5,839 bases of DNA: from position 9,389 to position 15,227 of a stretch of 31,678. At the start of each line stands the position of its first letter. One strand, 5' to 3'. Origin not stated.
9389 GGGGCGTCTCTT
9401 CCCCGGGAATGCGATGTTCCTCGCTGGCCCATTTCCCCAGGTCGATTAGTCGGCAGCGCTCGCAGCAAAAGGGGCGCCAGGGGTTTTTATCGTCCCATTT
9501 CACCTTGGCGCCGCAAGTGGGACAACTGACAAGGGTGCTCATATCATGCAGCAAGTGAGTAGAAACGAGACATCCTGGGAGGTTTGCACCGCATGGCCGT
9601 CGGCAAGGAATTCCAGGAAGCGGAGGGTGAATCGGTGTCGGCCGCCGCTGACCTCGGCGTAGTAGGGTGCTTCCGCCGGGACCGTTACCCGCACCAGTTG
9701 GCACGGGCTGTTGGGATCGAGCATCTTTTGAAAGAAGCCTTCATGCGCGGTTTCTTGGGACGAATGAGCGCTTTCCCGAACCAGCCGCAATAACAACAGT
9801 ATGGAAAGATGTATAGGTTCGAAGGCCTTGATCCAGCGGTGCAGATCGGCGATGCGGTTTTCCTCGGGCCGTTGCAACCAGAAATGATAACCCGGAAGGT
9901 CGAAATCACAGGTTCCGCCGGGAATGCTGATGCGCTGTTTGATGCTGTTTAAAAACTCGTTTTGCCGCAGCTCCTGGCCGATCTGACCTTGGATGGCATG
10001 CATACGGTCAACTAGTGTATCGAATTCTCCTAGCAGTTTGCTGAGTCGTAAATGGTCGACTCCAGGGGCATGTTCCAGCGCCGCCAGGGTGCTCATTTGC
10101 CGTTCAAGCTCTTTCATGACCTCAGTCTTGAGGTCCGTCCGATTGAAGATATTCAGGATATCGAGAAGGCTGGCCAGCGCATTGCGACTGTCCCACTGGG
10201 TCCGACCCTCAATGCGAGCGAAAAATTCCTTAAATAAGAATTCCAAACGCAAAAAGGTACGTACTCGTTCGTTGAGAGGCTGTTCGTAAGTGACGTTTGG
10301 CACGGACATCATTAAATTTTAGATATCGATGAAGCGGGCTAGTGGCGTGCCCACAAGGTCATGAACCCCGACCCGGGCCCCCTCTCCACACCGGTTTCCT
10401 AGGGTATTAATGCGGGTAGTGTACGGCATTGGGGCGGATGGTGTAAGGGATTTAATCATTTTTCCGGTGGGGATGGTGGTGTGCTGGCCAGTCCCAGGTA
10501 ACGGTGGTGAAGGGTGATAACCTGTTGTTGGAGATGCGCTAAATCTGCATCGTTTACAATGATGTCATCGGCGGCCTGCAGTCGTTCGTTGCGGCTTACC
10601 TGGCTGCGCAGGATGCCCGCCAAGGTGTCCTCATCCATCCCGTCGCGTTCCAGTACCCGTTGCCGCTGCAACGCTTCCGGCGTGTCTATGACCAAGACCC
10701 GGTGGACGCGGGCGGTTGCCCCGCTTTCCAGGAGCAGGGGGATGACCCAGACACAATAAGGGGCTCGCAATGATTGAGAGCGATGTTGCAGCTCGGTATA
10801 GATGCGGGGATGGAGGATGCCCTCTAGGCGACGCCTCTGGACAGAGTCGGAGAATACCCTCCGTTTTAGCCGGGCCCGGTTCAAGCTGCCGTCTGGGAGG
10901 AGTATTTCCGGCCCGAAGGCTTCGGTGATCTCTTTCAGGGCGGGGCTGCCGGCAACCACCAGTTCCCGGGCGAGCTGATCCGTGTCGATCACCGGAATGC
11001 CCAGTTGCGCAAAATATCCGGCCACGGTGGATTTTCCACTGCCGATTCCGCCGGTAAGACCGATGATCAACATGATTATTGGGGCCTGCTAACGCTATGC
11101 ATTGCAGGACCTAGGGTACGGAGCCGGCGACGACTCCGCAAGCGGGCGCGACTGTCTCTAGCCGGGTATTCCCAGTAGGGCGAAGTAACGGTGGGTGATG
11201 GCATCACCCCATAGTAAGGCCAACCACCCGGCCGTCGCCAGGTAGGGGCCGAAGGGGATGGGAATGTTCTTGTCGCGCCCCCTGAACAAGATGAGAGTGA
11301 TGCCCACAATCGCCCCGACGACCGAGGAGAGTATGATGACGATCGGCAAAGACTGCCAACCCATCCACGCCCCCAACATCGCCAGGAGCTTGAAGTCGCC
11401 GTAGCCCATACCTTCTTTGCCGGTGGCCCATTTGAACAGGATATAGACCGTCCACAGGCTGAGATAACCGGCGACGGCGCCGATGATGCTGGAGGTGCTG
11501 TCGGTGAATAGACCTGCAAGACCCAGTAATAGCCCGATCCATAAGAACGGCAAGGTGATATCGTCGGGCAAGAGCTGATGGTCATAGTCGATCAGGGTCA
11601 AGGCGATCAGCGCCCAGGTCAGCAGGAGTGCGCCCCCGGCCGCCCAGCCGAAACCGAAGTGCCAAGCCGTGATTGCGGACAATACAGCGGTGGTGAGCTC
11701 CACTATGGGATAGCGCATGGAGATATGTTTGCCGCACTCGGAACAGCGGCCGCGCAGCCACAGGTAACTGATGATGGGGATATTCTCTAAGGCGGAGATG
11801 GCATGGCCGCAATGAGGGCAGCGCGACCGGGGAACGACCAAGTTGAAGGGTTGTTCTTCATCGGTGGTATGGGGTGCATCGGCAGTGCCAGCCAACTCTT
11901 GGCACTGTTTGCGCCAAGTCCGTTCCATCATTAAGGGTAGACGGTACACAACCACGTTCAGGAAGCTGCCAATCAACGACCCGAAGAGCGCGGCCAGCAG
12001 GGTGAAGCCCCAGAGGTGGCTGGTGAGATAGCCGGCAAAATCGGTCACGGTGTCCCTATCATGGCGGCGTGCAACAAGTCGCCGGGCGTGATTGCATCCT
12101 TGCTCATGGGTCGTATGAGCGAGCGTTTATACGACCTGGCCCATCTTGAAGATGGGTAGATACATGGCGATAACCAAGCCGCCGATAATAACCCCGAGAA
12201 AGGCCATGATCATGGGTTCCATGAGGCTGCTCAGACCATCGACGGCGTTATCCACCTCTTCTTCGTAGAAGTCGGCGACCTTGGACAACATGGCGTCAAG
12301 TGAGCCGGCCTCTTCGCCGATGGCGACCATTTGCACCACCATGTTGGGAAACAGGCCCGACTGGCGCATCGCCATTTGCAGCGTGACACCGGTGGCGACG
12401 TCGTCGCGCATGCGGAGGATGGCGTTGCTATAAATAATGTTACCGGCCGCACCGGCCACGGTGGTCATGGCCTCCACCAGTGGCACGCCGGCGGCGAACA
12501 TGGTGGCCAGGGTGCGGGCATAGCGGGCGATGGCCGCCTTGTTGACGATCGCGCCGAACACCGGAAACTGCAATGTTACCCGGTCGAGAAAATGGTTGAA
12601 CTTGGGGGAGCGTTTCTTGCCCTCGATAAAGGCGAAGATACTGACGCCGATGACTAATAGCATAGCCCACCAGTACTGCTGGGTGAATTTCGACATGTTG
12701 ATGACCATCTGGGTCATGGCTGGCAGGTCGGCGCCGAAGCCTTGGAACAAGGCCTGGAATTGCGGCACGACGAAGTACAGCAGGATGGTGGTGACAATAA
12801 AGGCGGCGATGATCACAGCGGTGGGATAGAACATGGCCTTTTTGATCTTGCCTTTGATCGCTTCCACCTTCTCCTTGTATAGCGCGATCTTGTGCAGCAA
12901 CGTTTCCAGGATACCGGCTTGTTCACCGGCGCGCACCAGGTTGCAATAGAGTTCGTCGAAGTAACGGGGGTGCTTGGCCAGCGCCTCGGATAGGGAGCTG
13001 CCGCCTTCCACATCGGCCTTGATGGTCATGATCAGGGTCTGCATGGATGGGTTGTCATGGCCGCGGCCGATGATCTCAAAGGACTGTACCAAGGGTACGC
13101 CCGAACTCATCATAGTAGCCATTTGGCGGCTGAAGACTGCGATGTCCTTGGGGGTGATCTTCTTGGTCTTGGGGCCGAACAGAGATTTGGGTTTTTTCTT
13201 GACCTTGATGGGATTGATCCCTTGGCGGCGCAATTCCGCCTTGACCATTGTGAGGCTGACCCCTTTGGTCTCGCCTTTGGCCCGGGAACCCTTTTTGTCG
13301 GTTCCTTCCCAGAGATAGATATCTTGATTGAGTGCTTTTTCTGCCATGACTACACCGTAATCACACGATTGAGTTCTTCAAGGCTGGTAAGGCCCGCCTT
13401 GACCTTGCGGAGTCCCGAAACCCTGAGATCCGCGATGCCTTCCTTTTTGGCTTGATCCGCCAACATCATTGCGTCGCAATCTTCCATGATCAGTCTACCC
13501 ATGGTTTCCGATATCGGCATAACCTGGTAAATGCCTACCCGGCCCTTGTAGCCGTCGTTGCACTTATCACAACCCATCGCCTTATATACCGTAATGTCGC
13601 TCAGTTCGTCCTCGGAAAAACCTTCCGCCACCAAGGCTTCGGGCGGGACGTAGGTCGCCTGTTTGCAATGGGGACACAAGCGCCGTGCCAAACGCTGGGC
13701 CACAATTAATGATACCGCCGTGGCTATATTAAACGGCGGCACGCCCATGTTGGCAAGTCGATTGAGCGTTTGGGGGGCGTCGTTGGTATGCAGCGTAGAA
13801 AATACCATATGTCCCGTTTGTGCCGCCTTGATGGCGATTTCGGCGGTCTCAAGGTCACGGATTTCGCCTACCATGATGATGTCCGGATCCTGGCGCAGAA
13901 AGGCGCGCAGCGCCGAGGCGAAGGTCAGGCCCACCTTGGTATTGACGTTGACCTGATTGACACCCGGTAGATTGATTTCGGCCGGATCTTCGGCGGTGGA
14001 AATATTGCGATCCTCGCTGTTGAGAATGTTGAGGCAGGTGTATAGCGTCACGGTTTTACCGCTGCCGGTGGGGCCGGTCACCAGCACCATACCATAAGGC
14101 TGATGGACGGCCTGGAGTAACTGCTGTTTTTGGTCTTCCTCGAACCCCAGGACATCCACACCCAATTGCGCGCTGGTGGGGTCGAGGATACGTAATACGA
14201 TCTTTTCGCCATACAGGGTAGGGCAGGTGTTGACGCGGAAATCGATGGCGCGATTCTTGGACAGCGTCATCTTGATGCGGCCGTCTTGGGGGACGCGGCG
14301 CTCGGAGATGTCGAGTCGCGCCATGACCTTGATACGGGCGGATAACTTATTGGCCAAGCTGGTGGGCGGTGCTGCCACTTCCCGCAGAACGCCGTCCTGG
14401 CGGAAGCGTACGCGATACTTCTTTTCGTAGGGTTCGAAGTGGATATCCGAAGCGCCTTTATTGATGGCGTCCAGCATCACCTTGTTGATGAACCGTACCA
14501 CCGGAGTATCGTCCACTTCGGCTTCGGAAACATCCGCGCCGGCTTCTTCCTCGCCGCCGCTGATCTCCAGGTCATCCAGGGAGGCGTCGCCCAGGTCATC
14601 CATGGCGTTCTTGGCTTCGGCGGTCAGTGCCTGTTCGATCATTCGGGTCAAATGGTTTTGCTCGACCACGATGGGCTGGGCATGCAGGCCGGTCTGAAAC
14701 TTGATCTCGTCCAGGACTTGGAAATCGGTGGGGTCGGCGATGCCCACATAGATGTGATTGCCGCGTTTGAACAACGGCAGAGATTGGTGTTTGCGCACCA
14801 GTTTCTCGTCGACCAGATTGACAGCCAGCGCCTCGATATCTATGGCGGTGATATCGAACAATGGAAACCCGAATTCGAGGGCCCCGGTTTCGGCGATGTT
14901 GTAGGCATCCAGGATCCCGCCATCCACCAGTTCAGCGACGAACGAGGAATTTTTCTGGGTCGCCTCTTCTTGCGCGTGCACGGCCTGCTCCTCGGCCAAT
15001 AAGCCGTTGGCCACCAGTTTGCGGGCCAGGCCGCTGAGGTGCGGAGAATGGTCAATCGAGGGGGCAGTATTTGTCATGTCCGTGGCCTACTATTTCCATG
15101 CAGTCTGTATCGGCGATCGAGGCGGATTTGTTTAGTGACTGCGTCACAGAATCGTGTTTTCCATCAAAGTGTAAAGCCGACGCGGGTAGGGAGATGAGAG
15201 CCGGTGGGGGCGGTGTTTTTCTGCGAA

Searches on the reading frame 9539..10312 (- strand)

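Call 18: search_protein_families(library=pfam, proteins=[window:9539-10312:-], max_evalue=0.00001)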
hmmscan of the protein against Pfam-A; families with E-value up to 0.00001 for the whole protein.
window:9539-10312:- (257 aa): 1 family
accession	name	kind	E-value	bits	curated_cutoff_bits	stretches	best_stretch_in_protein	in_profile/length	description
PF07072.16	ZapD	-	3.8e-77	259.2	27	1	21-231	1-210/210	Cell division protein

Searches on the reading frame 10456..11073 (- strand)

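Call 18: search_protein_families(library=pfam, proteins=[window:10456-11073:-], max_evalue=0.00001)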
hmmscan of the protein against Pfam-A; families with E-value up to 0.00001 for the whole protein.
window:10456-11073:- (205 aa): 1 family
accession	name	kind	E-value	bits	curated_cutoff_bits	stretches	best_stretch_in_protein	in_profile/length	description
PF01121.26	CoaE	-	2.1e-60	204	27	1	2-179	1-179/180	Dephospho-CoA kinase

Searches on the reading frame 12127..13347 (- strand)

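Call 18: search_protein_families(library=pfam, proteins=[window:12127-13347:-], max_evalue=0.00001)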
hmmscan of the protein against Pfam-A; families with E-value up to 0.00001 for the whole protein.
window:12127-13347:- (406 aa): 1 family
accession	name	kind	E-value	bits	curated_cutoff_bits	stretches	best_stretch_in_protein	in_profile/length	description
PF00482.28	T2SSF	-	8e-66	220.1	25.2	2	72-195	1-125/125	Type II secretion system (T2SS), protein F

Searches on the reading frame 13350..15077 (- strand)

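Call 18: search_protein_families(library=pfam, proteins=[window:13350-15077:-], max_evalue=0.00001)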
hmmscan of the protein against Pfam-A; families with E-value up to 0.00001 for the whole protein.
window:13350-15077:- (575 aa): 2 families
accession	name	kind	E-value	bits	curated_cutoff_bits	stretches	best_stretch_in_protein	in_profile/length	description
PF00437.27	T2SSE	-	3.8e-153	510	24.9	1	187-571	2-370/370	Type II/IV secretion system protein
PF05157.20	MshEN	-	7.7e-18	64.7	23.1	1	69-150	1-83/90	MshEN domain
